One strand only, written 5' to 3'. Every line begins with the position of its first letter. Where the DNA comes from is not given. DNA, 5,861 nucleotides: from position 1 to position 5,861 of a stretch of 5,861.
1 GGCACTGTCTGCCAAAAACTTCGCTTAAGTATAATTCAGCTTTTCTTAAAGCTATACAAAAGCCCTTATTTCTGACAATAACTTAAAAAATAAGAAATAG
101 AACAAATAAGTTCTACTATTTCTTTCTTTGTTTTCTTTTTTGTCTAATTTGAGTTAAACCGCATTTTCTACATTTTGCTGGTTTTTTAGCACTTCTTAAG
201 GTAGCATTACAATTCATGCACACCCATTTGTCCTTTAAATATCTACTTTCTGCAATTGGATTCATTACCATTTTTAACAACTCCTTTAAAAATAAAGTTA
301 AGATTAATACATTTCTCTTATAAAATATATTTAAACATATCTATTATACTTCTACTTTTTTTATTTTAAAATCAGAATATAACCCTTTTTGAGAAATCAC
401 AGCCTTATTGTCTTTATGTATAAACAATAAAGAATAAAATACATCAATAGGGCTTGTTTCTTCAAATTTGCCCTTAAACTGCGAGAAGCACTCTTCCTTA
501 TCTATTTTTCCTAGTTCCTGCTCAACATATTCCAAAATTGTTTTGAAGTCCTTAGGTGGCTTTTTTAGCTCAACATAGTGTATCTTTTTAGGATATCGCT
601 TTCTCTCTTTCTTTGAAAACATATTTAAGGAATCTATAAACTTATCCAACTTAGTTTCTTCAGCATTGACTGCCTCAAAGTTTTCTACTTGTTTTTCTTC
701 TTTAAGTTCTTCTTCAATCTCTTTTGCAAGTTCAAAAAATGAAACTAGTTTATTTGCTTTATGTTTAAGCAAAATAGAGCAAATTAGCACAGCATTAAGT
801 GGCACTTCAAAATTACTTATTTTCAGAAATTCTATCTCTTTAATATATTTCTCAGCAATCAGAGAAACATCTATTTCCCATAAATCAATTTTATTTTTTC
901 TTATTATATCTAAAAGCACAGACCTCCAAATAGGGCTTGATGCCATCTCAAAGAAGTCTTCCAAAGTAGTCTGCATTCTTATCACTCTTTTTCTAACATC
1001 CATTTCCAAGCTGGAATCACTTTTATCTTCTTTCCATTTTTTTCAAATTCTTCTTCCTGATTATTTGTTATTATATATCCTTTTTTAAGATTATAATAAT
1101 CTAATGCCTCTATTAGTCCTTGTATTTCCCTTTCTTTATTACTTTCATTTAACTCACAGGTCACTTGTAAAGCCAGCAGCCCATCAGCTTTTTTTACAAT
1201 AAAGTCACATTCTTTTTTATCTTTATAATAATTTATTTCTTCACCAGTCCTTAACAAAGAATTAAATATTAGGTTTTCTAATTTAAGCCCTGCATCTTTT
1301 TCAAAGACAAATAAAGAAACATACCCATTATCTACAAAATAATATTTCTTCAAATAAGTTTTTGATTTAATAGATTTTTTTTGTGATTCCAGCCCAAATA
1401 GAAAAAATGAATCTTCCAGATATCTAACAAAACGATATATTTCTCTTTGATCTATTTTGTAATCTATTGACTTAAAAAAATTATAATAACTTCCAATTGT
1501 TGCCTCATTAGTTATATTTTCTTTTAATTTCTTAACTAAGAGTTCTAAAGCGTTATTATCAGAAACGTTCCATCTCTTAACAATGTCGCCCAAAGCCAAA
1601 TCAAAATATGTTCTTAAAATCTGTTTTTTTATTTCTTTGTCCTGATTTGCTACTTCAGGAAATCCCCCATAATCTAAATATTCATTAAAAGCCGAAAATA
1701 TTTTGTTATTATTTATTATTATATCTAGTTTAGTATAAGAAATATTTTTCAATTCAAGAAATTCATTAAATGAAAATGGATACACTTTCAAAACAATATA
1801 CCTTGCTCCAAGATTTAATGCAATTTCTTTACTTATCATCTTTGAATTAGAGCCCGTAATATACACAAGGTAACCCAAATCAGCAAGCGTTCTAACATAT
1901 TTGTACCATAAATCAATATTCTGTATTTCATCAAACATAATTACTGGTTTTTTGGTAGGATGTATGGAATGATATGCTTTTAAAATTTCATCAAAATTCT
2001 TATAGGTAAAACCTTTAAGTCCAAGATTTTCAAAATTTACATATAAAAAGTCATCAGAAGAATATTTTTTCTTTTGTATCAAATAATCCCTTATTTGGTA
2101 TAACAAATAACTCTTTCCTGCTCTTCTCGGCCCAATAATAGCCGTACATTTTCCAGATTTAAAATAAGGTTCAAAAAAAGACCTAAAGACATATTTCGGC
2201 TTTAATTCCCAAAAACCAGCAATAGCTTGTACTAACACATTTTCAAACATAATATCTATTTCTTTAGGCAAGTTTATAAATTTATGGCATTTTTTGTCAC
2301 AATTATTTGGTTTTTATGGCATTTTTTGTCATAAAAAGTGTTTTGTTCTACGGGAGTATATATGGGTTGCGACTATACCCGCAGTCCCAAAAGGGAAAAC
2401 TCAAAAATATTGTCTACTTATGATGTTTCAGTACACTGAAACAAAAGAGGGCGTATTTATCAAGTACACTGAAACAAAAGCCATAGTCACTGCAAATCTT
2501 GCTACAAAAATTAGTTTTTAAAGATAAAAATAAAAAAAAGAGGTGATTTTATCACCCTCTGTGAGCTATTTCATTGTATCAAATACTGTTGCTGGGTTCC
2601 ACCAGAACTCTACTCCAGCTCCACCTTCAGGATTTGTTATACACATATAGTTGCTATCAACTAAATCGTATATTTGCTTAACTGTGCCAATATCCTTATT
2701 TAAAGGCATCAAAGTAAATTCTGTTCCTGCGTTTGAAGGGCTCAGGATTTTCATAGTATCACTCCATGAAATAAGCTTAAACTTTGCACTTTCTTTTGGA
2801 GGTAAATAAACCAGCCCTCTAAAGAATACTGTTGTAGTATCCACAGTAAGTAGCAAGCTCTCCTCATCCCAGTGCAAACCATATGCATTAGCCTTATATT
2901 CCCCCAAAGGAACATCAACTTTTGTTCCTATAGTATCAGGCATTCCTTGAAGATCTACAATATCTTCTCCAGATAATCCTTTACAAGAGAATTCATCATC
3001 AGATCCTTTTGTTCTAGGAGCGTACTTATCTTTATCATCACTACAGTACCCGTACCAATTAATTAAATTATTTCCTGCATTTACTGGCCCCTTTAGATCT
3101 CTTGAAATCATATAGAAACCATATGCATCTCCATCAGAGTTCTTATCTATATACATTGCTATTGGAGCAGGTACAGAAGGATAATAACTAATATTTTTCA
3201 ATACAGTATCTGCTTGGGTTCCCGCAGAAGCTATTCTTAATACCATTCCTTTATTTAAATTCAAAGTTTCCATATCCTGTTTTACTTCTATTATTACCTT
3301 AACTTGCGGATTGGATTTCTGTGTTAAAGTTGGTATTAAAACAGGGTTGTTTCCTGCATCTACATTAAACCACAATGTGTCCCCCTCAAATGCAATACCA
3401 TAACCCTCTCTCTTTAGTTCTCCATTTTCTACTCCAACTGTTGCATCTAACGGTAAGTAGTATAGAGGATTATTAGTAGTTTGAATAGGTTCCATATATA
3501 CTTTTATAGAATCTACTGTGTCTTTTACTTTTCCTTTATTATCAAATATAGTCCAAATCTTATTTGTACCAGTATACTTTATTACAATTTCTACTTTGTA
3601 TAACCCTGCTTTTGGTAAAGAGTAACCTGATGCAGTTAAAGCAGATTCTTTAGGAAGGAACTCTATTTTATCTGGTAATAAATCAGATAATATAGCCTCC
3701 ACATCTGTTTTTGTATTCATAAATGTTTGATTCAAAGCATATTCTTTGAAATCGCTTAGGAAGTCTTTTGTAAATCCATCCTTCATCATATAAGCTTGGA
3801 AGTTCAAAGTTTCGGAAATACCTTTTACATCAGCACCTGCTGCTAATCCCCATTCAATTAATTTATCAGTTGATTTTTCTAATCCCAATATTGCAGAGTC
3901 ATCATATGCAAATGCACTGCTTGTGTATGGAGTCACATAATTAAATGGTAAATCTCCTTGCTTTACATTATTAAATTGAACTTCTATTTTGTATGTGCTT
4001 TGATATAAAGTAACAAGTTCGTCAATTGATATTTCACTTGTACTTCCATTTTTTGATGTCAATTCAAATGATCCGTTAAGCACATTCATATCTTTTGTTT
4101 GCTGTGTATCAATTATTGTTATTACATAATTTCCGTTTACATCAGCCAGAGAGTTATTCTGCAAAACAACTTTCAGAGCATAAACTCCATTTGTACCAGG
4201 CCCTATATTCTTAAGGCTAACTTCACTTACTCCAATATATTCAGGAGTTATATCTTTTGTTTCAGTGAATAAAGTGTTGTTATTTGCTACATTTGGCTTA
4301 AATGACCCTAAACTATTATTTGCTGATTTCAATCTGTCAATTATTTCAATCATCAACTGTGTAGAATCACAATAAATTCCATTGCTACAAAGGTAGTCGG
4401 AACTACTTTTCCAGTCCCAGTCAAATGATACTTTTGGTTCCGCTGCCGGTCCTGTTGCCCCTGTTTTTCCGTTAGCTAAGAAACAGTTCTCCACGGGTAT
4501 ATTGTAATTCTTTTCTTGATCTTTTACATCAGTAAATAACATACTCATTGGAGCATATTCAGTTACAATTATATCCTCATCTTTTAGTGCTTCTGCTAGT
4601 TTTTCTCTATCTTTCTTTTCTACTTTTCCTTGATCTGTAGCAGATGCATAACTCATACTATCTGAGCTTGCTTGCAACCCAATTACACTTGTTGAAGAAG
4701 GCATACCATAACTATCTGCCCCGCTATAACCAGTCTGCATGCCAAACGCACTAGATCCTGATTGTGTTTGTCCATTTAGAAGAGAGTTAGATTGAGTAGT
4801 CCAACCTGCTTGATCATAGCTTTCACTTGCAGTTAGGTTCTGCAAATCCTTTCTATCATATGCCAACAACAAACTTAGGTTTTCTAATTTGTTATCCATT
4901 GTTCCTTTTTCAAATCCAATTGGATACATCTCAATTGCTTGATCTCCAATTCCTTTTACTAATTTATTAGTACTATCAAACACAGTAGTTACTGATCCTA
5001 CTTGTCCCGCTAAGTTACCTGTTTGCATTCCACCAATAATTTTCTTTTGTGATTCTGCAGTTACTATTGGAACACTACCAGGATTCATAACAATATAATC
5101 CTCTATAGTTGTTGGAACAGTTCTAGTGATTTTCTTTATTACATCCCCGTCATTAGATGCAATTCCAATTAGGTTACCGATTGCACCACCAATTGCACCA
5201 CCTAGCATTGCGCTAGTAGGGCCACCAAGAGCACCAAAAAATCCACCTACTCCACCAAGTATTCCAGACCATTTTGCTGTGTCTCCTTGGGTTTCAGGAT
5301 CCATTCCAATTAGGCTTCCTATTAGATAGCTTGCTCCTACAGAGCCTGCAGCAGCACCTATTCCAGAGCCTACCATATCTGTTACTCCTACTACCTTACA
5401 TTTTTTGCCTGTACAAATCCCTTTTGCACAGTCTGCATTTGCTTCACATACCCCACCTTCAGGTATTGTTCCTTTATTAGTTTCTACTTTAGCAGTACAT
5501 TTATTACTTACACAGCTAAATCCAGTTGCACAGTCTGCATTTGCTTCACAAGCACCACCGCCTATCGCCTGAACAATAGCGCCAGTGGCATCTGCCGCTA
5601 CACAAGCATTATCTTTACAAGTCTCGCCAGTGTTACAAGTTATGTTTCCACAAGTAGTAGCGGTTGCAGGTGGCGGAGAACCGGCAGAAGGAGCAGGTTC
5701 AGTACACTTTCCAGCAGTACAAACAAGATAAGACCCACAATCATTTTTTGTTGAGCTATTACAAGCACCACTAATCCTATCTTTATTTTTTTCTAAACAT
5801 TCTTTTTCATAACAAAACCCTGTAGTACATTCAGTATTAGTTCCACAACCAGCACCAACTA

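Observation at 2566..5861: Giant protein with an unusual domain order: Cys-rich repeats, glycine-zipper membrane segment, then about 860 aa of unknown beta-rich domain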

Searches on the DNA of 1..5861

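Call 28: search_rna_families(source=window, threshold=gathering)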
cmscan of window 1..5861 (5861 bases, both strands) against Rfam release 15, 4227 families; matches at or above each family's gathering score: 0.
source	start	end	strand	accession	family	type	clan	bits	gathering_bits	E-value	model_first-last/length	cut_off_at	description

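Call 75: search_rna_families(source=window, start=2260, end=2570, threshold=evalue, max_evalue=1, show_alignments=2)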
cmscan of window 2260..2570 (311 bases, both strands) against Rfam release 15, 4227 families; matches with E-value up to 1: 1.
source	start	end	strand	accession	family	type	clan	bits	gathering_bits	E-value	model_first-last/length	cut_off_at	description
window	2282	2410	+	RF00600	SNORA79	Gene; snRNA; snoRNA; HACA-box;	-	20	55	0.38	1-143/143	no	Small nucleolar RNA SNORA79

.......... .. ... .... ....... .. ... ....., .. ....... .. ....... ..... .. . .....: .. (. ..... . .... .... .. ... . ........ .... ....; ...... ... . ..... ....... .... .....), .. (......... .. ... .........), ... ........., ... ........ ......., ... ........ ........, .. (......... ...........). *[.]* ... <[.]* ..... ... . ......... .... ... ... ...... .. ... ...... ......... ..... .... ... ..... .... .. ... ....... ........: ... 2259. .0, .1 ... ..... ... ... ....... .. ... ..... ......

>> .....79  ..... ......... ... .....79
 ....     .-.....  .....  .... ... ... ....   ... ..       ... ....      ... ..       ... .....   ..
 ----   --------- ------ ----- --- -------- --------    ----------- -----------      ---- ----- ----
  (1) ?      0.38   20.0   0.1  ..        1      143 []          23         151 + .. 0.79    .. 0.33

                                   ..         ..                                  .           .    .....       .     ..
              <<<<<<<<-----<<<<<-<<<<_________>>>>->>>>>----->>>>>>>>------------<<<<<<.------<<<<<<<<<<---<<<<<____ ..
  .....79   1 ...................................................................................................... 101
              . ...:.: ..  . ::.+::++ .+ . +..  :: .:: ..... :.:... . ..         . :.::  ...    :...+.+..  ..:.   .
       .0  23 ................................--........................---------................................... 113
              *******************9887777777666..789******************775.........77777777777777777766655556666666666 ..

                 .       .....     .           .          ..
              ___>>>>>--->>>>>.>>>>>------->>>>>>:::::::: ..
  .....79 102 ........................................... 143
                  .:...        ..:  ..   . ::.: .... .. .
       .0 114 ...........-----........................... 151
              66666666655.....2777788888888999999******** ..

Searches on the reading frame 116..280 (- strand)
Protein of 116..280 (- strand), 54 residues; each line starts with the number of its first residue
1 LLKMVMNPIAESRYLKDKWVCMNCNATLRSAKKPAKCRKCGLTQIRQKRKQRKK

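Call 4: search_protein_families(library=pfam, proteins=[window:116-280:-], max_evalue=1)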
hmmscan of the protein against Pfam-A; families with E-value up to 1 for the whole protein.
window:116-280:- (54 aa): 15 families
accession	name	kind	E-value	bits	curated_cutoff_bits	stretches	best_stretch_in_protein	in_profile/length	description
PF21349.2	RUBY_RBDX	-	0.00039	20.2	26.5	1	19-43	1-25/30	Rubrerythrin, rubredoxin-like domain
PF17283.8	Zn_ribbon_SprT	-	0.0017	18.8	28.1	1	16-48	2-37/38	SprT-like zinc ribbon domain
PF23455.1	DUF7129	-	0.0037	17.4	30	1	21-42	14-35/45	Domain of unknown function (DUF7129)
PF03604.18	Zn_ribbon_RPAB4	-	0.0059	16.7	24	1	20-41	2-24/32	DNA directed RNA polymerase, 7 kDa subunit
PF01020.24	Ribosomal_L40e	-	0.0085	16.4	23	1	13-50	11-49/50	Ribosomal L40e family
PF18912.6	DZR_2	-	0.015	15.6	27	1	16-43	19-45/56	Double zinc ribbon domain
PF01155.25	HypA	-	0.026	15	28.9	1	16-46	68-98/112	Hydrogenase/urease nickel incorporation, metallochaperone, hypA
PF04810.20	zf-Sec23_Sec24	-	0.029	14.8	25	1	4-26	9-31/39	Sec23/Sec24 zinc finger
PF24292.1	DUF7479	-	0.048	14.2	27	0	18-32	2-16/60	Domain of unknown function (DUF7479)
PF10058.14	Zn_ribbon_10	-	0.056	13.6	24.2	1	13-27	39-53/54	ER junction formation factor lunapark, zinc ribbon finger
PF18073.7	Zn_ribbon_LapB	-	0.083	13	25.7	0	36-45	2-11/28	Rubredoxin metal binding domain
PF22289.1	DmmA-like_C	-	0.11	13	27.4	1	20-43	3-27/44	Dimethylamine monooxygenase subunit DmmA-like, C-terminal domain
PF18547.6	HalOD2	-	0.3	11.5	27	0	17-32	30-45/52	Halobacterial output domain 2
PF05191.20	ADK_lid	-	0.36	11.2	26.6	0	19-41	2-28/36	Adenylate kinase, active site lid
PF02892.21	zf-BED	-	0.81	10.2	20.6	0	17-29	15-27/44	BED zinc finger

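Call 5: search_protein_families(library=ncbifam, proteins=[window:116-280:-], max_evalue=1)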
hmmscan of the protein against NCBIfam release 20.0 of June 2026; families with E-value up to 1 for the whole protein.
window:116-280:- (54 aa): 7 families
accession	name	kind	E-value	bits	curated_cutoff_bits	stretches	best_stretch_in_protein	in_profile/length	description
NF003161.0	PRK04136.1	equivalog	7.4e-10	38.2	54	1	4-53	1-47/49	50S ribosomal protein L40e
NF045720.1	rubredox_RCKP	subfamily_domain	0.00028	20.4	45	1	19-44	4-29/34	RCKP-type rubredoxin-like domain-containing protein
NF033497.1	rubre_like_arch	subfamily_domain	0.00064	19.4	32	1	21-43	3-24/34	rubrerythrin-like domain-containing protein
NF045767.1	RuberyRbr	equivalog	0.06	13.4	200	1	13-44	153-184/194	rubrerythrin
NF045645.1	DVU_1557_fam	equivalog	0.079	13.1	60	0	18-32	2-16/60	DVU_1557 family redox protein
NF040849.1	tRNAmod_TiaS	equivalog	0.35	9.4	600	1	15-44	350-379/422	tRNA(Ile2) 2-agmatinylcytidine synthetase TiaS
NF034126.3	PRK09521.1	equivalog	0.47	10.2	90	1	20-47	146-173/180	exosome complex RNA-binding protein Csl4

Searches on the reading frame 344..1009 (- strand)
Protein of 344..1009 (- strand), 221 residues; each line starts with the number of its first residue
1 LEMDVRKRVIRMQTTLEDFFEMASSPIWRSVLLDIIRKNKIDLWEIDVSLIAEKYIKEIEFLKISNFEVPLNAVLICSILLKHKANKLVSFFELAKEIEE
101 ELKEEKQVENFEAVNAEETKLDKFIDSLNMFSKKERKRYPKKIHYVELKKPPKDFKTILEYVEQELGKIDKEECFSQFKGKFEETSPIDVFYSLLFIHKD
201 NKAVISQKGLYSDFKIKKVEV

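Call 4: search_protein_families(library=pfam, proteins=[window:344-1009:-], max_evalue=1)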
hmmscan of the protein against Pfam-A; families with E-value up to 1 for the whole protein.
window:344-1009:- (221 aa): 3 families
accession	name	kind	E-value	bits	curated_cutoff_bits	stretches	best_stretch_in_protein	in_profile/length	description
PF02616.19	SMC_ScpA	-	3.9e-08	34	24.6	1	36-172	2-130/232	Segregation and condensation protein ScpA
PF07530.16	PRE_C2HC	-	0.067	13.7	22.1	1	96-160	2-48/68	Associated with zinc fingers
PF00512.31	HisKA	-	0.36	11.3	26.9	0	98-135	30-64/66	His Kinase A (phospho-acceptor) domain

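Call 5: search_protein_families(library=ncbifam, proteins=[window:344-1009:-], max_evalue=1)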
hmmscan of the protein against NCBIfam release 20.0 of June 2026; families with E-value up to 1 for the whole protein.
window:344-1009:- (221 aa): 6 families
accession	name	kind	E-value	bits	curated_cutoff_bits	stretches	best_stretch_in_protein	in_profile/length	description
NF000994.0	PRK00104.1-3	equivalog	9.2e-07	28.7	234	1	31-162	17-145/246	segregation/condensation protein A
NF000993.0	PRK00104.1-2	equivalog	8.9e-05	22.2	268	1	31-133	14-119/237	segregation/condensation protein A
NF000995.0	PRK00104.1-4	equivalog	0.0002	20.8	315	1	31-156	18-136/251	segregation/condensation protein A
NF000992.0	PRK00104.1-1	equivalog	0.0044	16.6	417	1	30-92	15-77/247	segregation/condensation protein A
NF038207.1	glyco_res_GraF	equivalog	0.017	15.3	34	1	93-122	12-38/44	glycopeptide resistance-associated protein GraF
NF041051.1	SelTWH_Campy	equivalog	0.05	13.9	88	1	95-142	15-62/70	SelT/SelW/SelH family (seleno)protein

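Call 13: find_encoding_contigs(protein=window:347-1009:-, flank=10000)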
Protein window:347-1009:- (221 aa): no gene with exactly this product is on record in the collection.

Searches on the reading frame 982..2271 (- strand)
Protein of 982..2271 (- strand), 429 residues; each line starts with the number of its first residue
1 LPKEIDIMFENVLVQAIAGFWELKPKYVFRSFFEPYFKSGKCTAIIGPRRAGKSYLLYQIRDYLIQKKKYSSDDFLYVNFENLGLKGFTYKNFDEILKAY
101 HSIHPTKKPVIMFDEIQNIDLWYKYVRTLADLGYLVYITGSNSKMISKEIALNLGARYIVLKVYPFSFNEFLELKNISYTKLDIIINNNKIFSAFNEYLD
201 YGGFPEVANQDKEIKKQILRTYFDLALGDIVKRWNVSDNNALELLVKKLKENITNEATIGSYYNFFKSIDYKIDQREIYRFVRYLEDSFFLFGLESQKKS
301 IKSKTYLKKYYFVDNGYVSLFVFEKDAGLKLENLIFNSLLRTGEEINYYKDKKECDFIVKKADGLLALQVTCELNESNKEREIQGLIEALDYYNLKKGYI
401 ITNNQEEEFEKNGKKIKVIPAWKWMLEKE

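Call 4: search_protein_families(library=pfam, proteins=[window:982-2271:-], max_evalue=1)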
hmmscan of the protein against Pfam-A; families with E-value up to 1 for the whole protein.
window:982-2271:- (429 aa): 5 families
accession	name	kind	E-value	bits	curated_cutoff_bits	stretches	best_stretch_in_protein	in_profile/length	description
PF13173.12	AAA_14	-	1.3e-30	106.5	27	1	41-172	3-129/129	AAA domain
PF04471.18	Mrr_cat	-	0.0019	18.7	21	1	330-405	8-88/115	Restriction endonuclease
PF13401.12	AAA_22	-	0.0029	18.3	27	1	40-131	5-109/130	AAA domain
PF09758.14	FPL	-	0.017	15.6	26.1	1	187-292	14-122/148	Uncharacterised conserved protein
PF13479.12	AAA_24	-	0.056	13.7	27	1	41-98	3-53/195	AAA domain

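Call 5: search_protein_families(library=ncbifam, proteins=[window:982-2271:-], max_evalue=1)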
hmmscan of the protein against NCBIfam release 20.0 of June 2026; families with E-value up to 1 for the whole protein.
window:982-2271:- (429 aa): 2 families
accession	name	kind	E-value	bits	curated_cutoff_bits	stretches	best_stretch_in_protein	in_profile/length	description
NF010068.0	PRK13548.1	equivalog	0.029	13.5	261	1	37-66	28-57/261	heme ABC transporter ATP-binding protein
NF053840.1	MnTportMntADein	equivalog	0.11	12.1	400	1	37-60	24-47/240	manganese ABC transporter ATP-binding protein MntA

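Call 12: find_encoding_contigs(protein=window:985-2271:-, flank=10000)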
Protein window:985-2271:- (429 aa): no gene with exactly this product is on record in the collection.
